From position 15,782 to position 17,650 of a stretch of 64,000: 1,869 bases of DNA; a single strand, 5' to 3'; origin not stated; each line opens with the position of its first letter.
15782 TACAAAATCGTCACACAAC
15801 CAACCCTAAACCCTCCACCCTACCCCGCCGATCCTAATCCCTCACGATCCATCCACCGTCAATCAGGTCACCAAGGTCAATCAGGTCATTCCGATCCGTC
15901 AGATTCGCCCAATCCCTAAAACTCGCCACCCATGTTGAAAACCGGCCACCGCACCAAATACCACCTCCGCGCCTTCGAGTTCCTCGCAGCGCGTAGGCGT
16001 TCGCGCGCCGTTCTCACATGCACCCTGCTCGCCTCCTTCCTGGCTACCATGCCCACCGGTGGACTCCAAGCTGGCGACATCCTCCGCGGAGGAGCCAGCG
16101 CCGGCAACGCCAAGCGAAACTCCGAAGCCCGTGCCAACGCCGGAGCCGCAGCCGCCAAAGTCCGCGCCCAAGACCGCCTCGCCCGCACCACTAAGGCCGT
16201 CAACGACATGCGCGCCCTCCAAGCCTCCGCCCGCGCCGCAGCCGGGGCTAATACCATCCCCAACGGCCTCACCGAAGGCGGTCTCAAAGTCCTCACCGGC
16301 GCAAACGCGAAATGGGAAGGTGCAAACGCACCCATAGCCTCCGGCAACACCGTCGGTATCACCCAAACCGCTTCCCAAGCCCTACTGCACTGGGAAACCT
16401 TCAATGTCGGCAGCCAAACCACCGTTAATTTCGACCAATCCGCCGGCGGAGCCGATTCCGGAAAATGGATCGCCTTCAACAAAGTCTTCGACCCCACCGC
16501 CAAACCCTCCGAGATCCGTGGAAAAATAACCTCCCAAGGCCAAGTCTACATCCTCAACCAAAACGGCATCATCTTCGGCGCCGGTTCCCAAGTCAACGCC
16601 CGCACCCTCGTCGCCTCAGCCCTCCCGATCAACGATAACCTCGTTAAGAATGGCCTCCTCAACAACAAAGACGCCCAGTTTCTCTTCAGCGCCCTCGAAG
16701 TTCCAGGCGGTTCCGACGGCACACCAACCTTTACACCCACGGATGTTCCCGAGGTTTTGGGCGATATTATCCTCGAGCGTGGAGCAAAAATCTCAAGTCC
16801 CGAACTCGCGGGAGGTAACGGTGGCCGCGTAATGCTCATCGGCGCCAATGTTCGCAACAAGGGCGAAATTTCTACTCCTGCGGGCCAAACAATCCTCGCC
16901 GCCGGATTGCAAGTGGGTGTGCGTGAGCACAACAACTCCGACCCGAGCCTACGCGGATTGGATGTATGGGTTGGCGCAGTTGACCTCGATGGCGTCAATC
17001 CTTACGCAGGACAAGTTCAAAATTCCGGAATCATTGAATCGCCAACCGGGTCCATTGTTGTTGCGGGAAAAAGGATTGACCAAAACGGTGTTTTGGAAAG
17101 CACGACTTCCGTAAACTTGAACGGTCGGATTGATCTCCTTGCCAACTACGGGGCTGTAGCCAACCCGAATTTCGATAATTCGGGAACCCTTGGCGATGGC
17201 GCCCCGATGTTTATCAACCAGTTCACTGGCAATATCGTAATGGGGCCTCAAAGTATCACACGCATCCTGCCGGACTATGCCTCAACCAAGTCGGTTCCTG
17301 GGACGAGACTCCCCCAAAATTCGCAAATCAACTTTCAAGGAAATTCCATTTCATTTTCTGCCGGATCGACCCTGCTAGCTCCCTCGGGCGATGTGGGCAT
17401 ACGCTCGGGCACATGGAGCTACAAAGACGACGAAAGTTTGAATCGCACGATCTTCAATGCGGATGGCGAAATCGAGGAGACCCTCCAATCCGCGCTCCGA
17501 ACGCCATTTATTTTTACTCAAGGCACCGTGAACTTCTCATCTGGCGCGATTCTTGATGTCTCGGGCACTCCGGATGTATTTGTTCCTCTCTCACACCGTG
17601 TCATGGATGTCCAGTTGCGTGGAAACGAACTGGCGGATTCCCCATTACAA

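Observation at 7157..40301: Six intergenic copies of a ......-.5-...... direct repeat (11-bp phasing), Pho-box-like and concentrated around the TPS/Ton locus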

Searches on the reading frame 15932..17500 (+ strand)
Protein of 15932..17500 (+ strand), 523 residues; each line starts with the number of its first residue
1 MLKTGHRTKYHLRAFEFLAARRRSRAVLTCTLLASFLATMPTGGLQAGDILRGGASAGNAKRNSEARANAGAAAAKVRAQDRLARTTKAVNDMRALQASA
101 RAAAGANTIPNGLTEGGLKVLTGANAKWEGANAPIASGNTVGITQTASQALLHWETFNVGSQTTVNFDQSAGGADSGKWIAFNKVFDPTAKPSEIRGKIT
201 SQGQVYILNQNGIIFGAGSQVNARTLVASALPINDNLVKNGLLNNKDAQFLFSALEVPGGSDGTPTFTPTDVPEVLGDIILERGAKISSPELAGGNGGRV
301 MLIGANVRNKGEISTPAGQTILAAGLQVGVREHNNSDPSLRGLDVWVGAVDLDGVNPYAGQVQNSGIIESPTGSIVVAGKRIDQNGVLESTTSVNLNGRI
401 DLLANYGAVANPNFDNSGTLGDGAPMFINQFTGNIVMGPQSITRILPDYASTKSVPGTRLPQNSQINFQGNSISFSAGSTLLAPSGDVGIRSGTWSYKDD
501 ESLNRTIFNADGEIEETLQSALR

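Call 45: search_protein_families(library=pfam, proteins=[window:15932-17500:+], max_evalue=5)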
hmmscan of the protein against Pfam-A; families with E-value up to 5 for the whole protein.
window:15932-17500:+ (523 aa): 1 family
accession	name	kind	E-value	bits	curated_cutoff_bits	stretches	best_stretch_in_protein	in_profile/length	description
PF05860.19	TPS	-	9.3e-16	58.9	33.5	1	136-369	18-224/252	TPS secretion domain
